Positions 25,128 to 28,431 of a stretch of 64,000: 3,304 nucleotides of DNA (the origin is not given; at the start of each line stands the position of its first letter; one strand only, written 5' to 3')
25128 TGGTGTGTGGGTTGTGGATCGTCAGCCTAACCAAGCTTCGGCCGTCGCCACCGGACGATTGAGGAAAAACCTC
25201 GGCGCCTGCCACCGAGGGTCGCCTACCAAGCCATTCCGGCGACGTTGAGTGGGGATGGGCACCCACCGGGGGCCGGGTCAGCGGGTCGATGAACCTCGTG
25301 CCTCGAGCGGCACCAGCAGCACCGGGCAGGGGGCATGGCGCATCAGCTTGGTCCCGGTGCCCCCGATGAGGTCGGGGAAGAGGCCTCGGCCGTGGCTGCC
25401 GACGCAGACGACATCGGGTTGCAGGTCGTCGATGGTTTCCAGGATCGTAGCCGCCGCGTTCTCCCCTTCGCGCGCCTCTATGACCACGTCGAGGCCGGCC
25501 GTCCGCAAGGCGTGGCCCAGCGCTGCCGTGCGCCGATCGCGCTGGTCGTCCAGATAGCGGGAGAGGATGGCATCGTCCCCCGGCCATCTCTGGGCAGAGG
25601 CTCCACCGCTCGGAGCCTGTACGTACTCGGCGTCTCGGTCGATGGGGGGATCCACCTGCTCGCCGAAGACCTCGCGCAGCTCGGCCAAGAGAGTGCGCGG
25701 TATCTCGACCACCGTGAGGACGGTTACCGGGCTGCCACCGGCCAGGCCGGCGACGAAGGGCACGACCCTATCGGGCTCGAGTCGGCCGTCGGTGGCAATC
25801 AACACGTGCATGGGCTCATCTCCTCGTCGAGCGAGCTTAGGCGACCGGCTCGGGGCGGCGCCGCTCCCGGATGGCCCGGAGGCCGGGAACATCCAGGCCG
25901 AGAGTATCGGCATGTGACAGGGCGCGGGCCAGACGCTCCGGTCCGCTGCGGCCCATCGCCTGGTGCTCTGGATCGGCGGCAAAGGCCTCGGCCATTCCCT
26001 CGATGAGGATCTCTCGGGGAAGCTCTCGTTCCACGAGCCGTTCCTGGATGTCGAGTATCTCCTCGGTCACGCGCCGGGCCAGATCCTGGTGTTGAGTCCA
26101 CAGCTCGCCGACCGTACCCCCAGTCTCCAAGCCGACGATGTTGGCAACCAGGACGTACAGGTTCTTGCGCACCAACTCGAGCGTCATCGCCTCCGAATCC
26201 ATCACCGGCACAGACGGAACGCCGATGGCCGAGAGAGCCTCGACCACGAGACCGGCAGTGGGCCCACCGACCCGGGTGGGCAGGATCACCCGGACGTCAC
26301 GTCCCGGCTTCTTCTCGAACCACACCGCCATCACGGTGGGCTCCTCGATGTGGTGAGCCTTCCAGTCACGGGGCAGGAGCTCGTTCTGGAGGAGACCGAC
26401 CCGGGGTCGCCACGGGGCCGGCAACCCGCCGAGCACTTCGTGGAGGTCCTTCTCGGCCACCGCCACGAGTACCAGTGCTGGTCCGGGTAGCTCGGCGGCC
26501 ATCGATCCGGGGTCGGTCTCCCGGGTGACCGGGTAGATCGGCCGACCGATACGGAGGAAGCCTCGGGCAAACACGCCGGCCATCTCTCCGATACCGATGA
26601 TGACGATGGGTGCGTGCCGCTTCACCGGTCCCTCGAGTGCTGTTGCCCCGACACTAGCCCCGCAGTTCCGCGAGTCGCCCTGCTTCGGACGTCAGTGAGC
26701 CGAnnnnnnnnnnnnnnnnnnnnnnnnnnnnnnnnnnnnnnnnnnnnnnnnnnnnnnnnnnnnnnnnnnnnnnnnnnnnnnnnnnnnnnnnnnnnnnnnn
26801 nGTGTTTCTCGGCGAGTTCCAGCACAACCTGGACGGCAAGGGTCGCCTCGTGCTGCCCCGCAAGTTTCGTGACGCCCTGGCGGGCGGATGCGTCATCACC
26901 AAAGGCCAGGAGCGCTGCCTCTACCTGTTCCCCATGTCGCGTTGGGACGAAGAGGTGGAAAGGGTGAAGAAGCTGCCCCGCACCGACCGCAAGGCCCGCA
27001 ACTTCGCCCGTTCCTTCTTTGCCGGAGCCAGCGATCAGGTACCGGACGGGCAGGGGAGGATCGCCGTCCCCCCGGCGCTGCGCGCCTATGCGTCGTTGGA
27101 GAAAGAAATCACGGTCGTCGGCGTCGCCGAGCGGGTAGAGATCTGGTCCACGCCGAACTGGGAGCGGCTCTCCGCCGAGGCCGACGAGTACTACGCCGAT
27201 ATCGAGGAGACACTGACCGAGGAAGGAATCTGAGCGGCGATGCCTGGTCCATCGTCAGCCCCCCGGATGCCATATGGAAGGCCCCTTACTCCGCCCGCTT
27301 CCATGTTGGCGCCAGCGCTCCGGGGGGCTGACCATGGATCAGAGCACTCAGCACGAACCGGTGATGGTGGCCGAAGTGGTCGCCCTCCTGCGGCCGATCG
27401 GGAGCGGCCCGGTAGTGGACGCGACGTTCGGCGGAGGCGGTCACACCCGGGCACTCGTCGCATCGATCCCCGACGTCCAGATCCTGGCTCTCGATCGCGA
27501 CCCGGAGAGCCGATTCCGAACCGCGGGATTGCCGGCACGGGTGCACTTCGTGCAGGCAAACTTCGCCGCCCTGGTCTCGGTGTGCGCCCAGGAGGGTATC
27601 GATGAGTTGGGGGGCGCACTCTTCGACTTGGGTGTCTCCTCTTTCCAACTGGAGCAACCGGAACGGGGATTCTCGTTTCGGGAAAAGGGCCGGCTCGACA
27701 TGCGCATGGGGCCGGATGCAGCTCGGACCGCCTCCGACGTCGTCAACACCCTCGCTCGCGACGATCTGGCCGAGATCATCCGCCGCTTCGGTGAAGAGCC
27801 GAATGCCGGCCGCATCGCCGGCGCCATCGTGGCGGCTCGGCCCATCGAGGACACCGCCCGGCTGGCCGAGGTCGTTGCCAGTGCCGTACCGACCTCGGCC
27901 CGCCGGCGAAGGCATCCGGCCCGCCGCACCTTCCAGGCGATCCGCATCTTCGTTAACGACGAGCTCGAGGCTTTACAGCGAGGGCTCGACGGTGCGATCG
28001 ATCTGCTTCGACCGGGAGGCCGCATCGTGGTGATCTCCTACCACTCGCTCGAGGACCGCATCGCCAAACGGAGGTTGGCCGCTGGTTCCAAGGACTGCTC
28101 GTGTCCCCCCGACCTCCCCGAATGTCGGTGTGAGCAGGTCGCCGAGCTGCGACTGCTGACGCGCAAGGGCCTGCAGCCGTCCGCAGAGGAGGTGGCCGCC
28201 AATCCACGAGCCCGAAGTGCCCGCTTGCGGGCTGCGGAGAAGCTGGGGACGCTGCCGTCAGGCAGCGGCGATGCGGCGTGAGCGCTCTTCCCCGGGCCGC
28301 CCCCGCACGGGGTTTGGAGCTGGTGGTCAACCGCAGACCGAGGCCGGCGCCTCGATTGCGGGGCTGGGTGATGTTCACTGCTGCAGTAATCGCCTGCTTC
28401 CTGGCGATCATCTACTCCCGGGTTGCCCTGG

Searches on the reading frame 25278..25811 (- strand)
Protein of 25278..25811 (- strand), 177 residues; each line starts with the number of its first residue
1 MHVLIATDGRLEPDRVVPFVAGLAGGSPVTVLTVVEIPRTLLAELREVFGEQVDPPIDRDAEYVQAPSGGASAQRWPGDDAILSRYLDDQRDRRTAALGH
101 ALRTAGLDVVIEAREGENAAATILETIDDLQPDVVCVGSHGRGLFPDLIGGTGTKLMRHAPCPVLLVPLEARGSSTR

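Call 27: search_protein_families(library=pfam, proteins=[window:25278-25811:-], max_evalue=0.0001)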
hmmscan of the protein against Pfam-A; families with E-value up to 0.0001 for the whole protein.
window:25278-25811:- (177 aa): 1 family
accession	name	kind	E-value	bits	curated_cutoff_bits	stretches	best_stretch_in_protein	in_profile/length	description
PF00582.32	Usp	-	1.5e-17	64.9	24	1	2-168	4-141/141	Universal stress protein family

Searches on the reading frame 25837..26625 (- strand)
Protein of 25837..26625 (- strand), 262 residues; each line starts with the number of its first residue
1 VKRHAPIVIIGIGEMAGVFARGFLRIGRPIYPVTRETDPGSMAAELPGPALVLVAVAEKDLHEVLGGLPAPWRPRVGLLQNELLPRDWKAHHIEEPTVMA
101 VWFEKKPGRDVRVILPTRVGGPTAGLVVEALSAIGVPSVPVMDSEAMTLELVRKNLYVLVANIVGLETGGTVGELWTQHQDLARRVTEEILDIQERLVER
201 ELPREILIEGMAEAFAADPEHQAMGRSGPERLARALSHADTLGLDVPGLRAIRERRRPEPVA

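Call 27: search_protein_families(library=pfam, proteins=[window:25837-26625:-], max_evalue=0.0001)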
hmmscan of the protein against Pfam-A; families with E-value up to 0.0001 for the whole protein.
window:25837-26625:- (262 aa): 0 families

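Call 45: search_protein_families(library=pfam, proteins=[window:25837-26625:-], max_evalue=0.01)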
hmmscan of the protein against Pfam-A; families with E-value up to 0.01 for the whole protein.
window:25837-26625:- (262 aa): 1 family
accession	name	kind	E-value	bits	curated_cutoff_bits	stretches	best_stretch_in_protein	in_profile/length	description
PF08546.17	ApbA_C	-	0.0084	16.9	22.7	0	149-222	4-78/125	Ketopantoate reductase PanE/ApbA C terminal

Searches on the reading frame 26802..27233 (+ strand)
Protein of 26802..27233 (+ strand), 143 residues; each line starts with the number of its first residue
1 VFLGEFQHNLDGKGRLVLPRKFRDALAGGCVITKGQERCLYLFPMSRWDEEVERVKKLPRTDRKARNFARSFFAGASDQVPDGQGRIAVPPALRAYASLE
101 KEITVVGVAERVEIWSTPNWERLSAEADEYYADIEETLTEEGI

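Call 27: search_protein_families(library=pfam, proteins=[window:26802-27233:+], max_evalue=0.0001)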
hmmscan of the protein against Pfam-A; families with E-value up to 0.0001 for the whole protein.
window:26802-27233:+ (143 aa): 1 family
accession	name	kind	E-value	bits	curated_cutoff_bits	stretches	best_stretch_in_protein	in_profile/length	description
PF02381.23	MraZ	-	6.3e-37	125.8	23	2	72-138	1-68/72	MraZ protein, putative antitoxin-like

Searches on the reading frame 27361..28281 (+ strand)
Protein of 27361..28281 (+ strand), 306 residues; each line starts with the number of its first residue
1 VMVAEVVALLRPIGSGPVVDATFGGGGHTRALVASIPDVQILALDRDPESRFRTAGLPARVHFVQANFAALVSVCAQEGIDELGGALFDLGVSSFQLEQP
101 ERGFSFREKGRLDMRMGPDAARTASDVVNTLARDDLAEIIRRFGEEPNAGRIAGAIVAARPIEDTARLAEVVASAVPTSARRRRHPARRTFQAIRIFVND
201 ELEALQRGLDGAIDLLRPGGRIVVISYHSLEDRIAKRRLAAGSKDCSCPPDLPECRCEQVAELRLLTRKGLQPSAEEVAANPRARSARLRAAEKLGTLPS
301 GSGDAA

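Call 27: search_protein_families(library=pfam, proteins=[window:27361-28281:+], max_evalue=0.0001)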
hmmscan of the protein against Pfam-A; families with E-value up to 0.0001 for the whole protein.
window:27361-28281:+ (306 aa): 1 family
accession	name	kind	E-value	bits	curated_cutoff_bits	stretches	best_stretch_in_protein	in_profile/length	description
PF01795.25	Methyltransf_5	-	5.1e-95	318.9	27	1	2-294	8-308/309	MraW methylase family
